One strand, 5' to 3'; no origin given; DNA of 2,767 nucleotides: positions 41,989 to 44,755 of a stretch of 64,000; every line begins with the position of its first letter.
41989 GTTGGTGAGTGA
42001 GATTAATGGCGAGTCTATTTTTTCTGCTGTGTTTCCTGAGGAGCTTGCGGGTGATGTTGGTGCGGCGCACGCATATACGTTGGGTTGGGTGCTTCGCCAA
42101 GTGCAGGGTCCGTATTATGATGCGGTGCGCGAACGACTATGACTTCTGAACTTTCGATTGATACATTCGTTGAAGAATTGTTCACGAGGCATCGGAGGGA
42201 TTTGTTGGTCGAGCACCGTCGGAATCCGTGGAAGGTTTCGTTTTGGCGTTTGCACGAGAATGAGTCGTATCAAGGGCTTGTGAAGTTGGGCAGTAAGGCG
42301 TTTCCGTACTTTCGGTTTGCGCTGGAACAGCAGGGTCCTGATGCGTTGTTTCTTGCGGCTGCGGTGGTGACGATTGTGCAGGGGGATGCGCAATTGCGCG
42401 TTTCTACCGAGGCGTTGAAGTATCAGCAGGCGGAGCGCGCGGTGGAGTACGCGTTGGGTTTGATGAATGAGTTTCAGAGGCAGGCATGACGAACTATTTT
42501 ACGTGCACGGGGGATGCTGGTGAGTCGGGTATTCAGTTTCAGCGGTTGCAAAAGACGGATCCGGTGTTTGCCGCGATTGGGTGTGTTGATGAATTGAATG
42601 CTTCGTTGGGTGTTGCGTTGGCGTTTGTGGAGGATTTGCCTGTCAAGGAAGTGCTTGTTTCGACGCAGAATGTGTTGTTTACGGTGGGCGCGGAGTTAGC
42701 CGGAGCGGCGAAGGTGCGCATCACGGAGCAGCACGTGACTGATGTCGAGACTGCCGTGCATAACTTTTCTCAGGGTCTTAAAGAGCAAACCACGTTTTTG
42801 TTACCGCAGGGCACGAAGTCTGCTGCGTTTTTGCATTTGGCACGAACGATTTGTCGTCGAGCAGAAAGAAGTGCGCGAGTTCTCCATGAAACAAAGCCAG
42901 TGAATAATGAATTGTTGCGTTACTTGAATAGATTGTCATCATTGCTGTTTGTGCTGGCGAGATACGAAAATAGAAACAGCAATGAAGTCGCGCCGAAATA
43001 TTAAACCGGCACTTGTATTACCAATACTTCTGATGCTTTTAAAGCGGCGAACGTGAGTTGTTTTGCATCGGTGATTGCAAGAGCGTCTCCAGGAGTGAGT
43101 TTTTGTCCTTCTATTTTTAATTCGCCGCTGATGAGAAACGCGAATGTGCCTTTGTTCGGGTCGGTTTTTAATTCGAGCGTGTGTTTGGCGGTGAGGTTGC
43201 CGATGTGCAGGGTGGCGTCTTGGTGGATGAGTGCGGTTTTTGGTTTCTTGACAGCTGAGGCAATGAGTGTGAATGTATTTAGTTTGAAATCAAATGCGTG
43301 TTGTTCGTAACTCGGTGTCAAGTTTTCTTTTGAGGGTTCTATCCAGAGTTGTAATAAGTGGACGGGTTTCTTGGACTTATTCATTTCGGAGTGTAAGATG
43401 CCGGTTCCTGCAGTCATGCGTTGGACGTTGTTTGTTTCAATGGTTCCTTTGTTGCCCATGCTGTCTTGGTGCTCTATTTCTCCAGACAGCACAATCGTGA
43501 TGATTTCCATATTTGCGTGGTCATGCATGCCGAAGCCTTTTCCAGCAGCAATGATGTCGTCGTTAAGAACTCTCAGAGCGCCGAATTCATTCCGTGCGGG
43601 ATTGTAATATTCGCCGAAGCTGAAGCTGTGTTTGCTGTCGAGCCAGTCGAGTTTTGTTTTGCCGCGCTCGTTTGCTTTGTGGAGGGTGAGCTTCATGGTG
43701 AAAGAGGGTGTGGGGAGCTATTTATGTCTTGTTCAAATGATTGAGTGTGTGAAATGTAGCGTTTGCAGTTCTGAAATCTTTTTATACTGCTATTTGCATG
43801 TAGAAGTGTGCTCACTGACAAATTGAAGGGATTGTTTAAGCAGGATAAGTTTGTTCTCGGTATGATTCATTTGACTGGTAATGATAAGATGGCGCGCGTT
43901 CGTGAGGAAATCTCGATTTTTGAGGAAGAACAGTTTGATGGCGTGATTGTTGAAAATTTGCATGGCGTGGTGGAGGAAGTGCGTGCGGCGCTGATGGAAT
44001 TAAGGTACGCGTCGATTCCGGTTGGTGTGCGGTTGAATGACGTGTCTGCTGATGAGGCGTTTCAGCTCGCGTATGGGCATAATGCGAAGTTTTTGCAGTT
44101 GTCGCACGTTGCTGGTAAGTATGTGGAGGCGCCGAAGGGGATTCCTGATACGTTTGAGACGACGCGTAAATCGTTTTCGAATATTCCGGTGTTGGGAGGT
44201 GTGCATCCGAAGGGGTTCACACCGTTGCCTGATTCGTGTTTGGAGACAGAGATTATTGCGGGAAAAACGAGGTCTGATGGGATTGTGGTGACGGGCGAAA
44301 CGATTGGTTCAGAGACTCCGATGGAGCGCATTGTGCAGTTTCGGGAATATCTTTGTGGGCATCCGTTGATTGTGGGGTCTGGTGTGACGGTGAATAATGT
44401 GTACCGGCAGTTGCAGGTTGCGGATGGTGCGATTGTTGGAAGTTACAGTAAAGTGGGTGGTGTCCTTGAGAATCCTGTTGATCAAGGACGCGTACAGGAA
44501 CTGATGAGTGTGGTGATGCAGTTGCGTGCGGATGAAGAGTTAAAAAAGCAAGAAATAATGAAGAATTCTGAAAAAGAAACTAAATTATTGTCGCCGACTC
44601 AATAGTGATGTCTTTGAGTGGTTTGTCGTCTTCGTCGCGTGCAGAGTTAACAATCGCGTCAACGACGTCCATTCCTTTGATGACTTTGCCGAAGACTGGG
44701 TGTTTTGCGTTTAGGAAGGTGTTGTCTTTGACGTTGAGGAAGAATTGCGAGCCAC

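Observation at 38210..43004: Bacterial-style nrdR-nrdJ operon in an archaeon, extended by two unknown genes and a PduO adenosyltransferase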

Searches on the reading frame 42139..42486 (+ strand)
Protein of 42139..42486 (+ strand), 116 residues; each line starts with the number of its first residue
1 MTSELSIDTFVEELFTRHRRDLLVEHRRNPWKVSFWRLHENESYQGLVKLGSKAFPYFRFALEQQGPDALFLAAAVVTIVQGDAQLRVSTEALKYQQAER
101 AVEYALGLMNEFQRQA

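Call 4: search_protein_families(library=pfam, proteins=[window:42139-42486:+], max_evalue=1)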
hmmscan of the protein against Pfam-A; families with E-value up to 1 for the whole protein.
window:42139-42486:+ (116 aa): 0 families

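Call 5: search_protein_families(library=ncbifam, proteins=[window:42139-42486:+], max_evalue=1)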
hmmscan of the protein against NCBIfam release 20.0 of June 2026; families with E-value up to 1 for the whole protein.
window:42139-42486:+ (116 aa): 0 families

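Call 9: find_encoding_contigs(protein=window:42139-42486:+, flank=10000, max_places=10)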
Protein window:42139-42486:+ (116 aa): 5 contigs read that carry it; 5 places shown.
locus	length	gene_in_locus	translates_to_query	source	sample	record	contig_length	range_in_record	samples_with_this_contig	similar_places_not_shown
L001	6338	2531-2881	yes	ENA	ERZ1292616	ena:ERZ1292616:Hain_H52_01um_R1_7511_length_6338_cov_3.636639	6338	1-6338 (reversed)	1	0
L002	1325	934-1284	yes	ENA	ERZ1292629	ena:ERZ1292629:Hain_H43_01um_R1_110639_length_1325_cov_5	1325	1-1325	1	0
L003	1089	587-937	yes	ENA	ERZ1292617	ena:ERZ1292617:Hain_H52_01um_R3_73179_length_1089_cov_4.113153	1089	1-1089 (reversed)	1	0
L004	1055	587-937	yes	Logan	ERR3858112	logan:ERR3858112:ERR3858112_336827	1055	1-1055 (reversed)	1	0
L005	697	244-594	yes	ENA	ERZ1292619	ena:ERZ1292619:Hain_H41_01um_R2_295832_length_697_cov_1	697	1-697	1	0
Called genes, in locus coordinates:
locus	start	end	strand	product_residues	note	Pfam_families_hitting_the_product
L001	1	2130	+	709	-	?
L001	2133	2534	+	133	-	-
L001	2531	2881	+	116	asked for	-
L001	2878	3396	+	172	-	PF01923:Cob_adeno_trans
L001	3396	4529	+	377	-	-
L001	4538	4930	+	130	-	-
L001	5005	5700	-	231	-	PF02678:Pirin, PF07883:Cupin_2 (faint), PF17954:Pirin_C_2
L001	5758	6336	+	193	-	?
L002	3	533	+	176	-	?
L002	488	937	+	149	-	-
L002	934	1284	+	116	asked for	-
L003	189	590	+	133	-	-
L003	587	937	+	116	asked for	-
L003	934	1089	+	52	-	?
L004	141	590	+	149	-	-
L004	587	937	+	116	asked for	-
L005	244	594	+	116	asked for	-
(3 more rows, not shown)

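Call 14: find_homologous_proteins(query=window:42139-42486:+, max_evalue=0.001)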
Query window:42139-42486:+ (116 aa): 1 proteins with E <= 0.001 among 11 candidates.
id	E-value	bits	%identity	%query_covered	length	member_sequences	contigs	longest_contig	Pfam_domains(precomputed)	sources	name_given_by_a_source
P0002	3.2e-67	241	100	97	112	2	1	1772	-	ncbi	ncbi:MAG: hypothetical protein AABY01_01860, partial [Nanoarchaeota archaeon]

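Call 21: search_protein_families(library=phrogs, proteins=[window:42139-42486:+, L001:3396-4526:+, L001:4538-4927:+], max_evalue=1)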
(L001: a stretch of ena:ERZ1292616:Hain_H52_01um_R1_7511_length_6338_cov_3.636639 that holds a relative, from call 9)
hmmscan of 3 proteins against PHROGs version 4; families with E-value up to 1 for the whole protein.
window:42139-42486:+ (116 aa): 1 family
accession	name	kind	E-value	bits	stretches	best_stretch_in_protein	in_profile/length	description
phrog_24835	-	unknown function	0.28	12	1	18-63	81-124/176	-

L001:3396-4526:+ (377 aa): 0 families

L001:4538-4927:+ (130 aa): 2 families
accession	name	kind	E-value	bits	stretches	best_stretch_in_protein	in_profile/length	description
phrog_31861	-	unknown function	0.019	16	1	46-74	25-53/83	-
phrog_27713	-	unknown function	0.046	14.6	1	53-107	31-75/82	-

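Call 23: search_solved_structures(query=window:42139-42486:+, max_evalue=10)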
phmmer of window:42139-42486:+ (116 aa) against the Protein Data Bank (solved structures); distinct sequences matched with E-value up to 10: 1.
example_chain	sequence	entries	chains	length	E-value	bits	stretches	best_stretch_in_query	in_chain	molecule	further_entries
6b9r_A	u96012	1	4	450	0.7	13.3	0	16-60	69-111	Hydroxyethylphosphonate dioxygenase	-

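Call 44: predict_structure(protein=window:42139-42486:+)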
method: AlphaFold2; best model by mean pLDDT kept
length: 116 residues; sequences in the alignment: 1
mean_pLDDT: 48.5   pTM: 0.31
mean pLDDT of the five models: 48.5, 41.0, 40.7, 40.6, 37.9
residues with pLDDT >= 90: 0; 70-90: 0; 50-70: 46; < 50: 70
segments of 3 or more residues with pLDDT < 50: 1-8, 21-27, 29-53, 55-57, 83-97
pLDDT, mean of each block of 10 residues (from residue 1): 43 52 48 46 46 49 52 54 43 46 57 49
secondary structure, 60 per line:
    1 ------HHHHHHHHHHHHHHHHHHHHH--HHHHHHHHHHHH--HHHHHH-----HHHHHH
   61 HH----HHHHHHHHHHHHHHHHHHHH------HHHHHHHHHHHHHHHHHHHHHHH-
elements in order: H7-27 H30-41 H44-49 H55-62 H67-86 H93-115

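Call 52: search_protein_families(library=pfam, proteins=[window:42139-42486:+], max_evalue=10)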
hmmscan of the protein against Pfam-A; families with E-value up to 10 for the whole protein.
window:42139-42486:+ (116 aa): 0 families

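Call 54: find_related_loci(query=window:42139-42486:+, collection=viral_contigs, flank=5000)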
Query window:42139-42486:+ (116 aa) in viral_contigs; peptide patterns used: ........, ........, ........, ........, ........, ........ (x = any residue, [..] = any of these).
2 stretches matched a pattern, but none encodes a relative of the query by tblastn (E <= 1e-3).

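Call 67: search_protein_families(library=pfam, proteins=[L001:3396-4526:+, L001:4538-4927:+], max_evalue=0.01)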
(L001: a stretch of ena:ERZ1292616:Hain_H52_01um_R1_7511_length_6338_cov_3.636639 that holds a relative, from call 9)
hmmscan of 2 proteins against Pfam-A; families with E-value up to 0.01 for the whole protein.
L001:3396-4526:+ (377 aa): 0 families

L001:4538-4927:+ (130 aa): 0 families

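Call 70: search_dna_similar(query=window:42139-42486:+, collection=phages, mode=protein, max_evalue=0.01, max_rows=5)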
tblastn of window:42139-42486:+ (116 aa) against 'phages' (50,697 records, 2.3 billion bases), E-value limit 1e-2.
No match.

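Call 71: search_dna_similar(query=window:42139-42486:+, collection=plasmids, mode=protein, max_evalue=0.01, max_rows=5)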
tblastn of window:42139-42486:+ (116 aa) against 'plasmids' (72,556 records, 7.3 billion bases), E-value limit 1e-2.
No match.

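Call 86: fold_search(model_id=the predicted structure, library=pdb)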
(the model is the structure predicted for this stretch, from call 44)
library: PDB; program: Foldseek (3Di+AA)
matches with E <= 10: 50; with E <= 0.001: 0
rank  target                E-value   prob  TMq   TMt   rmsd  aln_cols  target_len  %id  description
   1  8gjg_A                1.6e+00  0.13  0.30  0.24  13.2       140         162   17  De novo design of high-affinity protein binders to bioactive helical peptides (released 2024-01-10)
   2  7vw1_A                2.8e+00  0.28  0.36  0.47   5.9        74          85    8  Structure of a dimeric periplasmic protein bound with cuprous ions (released 2022-01-26)
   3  7e40_B                2.8e+00  0.06  0.21  0.08  18.5       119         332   11  Mechanism of Phosphate Sensing and Signaling Revealed by Rice SPX1-PHR2 Complex Structure (released 2021-11-10)
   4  1key_C                2.9e+00  0.47  0.43  0.26   4.1        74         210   12  Crystal Structure of Mouse Testis/Brain RNA-binding Protein (TB-RBP) (released 2002-07-03)
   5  7s7j_A                3.3e+00  0.08  0.22  0.30   7.5        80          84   14  Structure of Human SPASTIN-IST1 complex. (released 2022-09-28)
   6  3eab_F                3.6e+00  0.06  0.21  0.25   7.5        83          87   14  Crystal structure of Spastin MIT in complex with ESCRT III (released 2008-11-11)
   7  3eab_A                3.6e+00  0.04  0.21  0.24   8.8        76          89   17  Crystal structure of Spastin MIT in complex with ESCRT III (released 2008-11-11)
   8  8yw8_A                4.1e+00  0.07  0.27  0.32  14.5       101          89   15  Cryo-EM structure of human mitochondrial pyruvate carrier in complex with the inhibitor UK5099 (released 2025-03-12)
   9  3eab_D                4.3e+00  0.08  0.23  0.29   7.6        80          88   12  Crystal structure of Spastin MIT in complex with ESCRT III (released 2008-11-11)
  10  9nyi_A                4.3e+00  0.05  0.21  0.09   9.1        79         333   11  Structure of HalA in complex with oligodeoxyadenylate (released 2025-05-07)
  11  2voh_A                4.5e+00  0.12  0.37  0.31   7.8       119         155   11  Structure of mouse A1 bound to the Bak BH3-domain (released 2008-03-04)
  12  3eab_E                5.1e+00  0.07  0.23  0.29   7.9        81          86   12  Crystal structure of Spastin MIT in complex with ESCRT III (released 2008-11-11)
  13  7uqa_C                5.7e+00  0.06  0.30  0.27  12.4       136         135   10  Crystal structure of the small Ultra-Red Fluorescent Protein (smURFP) (released 2023-07-19)
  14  5d39_A                5.7e+00  0.06  0.29  0.08  14.8       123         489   11  Transcription factor-DNA complex (released 2016-08-10)
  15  8yw6_A                5.7e+00  0.06  0.27  0.32  12.9       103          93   16  Cryo-EM structure of apo human mitochondrial pyruvate carrier in the IMS-open conformation at pH 8.0 (released 2025-03-12)
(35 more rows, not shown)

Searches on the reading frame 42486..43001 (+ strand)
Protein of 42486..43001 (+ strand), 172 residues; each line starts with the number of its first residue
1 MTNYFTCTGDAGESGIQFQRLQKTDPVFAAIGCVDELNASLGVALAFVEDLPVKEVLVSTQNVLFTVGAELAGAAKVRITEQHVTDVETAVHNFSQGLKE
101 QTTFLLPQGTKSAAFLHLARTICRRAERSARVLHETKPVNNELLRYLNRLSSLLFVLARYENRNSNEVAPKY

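Call 4: search_protein_families(library=pfam, proteins=[window:42486-43001:+], max_evalue=1)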
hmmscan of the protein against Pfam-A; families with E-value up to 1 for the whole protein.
window:42486-43001:+ (172 aa): 2 families
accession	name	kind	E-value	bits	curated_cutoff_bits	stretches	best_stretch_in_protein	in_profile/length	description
PF01923.23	Cob_adeno_trans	-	2.6e-46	158.2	24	1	5-160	2-170/171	Cobalamin adenosyltransferase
PF24432.1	DUF7555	-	0.017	15.6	28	1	41-102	21-76/133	Family of unknown function (DUF7555)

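Call 5: search_protein_families(library=ncbifam, proteins=[window:42486-43001:+], max_evalue=1)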
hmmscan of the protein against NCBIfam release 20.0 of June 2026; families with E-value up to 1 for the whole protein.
window:42486-43001:+ (172 aa): 2 families
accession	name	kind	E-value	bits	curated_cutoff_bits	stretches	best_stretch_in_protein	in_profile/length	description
TIGR00636.1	PduO_Nterm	equivalog_domain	4.6e-44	150.1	108.45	1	5-167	1-165/171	cob(I)yrinic acid a,c-diamide adenosyltransferase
NF011595.0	PRK15020.1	equivalog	0.042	12.9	226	1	110-157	194-244/267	ethanolamine utilization cob(I)yrinic acid a,c-diamide adenosyltransferase EutT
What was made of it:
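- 42486..43004 (+): pduO: stand-alone PduO-type ATP:cob(I)alamin adenosyltransferase, 172 aa. PF01923 at 2.6e-46; TIGR00636 150.1 bits (cut-off 108.45) (calls 4, 5).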

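Call 36: search_solved_structures(query=window:42486-43001:+, max_evalue=0.00001, show_alignments=1)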
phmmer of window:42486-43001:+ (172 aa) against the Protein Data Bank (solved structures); distinct sequences matched with E-value up to 0.00001: 37.
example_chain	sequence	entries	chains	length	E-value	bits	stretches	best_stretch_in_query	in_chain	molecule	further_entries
2zhy_A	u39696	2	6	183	3.5e-30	108.3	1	5-164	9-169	ATP:cob(I)alamin adenosyltransferase, putative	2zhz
1wvt_A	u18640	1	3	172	4e-28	101.7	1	4-167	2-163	hypothetical protein ST2180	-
1rty_A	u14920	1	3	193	1.7e-25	93.1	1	4-165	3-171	yvqk protein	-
5im6_A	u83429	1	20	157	2e-25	92.9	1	25-165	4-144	Designed self-assembling icosahedral cage I32-28 trimeric subunit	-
2g2d_A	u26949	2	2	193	1.3e-24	90.2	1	2-164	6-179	ATP:cobalamin adenosyltransferase | Corrinoid adenosyltransferase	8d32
36zl_A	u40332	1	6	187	1.4e-24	90.2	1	5-163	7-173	Corrinoid adenosyltransferase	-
6wgs_A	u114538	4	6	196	1.4e-24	90.1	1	2-164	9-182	Corrinoid adenosyltransferase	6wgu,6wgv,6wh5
1woz_A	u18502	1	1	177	5.4e-22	81.8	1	5-166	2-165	177aa long conserved hypothetical protein (ST1454)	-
3gaj_A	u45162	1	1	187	2.7e-21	79.5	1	2-163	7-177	Cobalamin adenosyltransferase PduO-like protein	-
3ci1_A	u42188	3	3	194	3.1e-21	79.3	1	2-163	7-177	Cobalamin adenosyltransferase PduO-like protein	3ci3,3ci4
2nt8_A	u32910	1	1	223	7.7e-21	78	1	4-163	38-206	Cobalamin adenosyltransferase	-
2r6t_A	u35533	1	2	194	8.2e-21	77.9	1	2-163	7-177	Cobalamin adenosyltransferase PduO-like protein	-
2r6x_A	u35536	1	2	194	1.6e-20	77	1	2-163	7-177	Cobalamin adenosyltransferase PduO-like protein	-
1nog_A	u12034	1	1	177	2.9e-20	76.1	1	5-166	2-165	conserved hypothetical protein TA0546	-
3ke4_A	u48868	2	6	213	2.9e-20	76.1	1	4-163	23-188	Hypothetical Cytosolic Protein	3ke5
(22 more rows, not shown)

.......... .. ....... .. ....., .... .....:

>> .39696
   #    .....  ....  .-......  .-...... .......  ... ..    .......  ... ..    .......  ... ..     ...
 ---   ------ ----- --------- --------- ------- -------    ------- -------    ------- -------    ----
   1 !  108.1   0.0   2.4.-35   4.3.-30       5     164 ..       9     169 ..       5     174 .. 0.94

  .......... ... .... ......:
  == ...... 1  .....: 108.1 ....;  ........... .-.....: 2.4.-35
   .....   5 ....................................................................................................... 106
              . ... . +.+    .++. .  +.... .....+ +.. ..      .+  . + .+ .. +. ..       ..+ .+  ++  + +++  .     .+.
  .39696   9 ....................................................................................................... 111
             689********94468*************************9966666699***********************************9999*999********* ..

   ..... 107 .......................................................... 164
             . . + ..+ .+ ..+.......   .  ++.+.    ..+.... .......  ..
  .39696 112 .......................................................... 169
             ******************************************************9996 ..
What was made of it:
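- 42486..43004 (+): It aligns with solved PduO-type enzymes, best 2zhy at 3.5e-30 (call 36).
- On PduO-type ATP:cob(I)alamin adenosyltransferase: It aligns to 2zhy at 3.5e-30 (call 36). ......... at residues 6-14 aligns to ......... of 2zhy (call 36).
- Tried and rejected: The origin of PduO cannot be told from the PDB matches, since the top two chains (which I recall as bacterial and archaeal) score alike (call 36).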

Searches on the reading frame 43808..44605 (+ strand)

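Call 34: search_protein_families(library=pfam, proteins=[window:43808-44605:+], max_evalue=0.0001)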
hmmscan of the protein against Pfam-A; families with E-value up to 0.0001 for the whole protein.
window:43808-44605:+ (265 aa): 1 family
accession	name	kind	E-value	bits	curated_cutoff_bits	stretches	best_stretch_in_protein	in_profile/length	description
PF03437.21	BtpA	-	3.4e-26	92.7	30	1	33-236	33-252/254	BtpA family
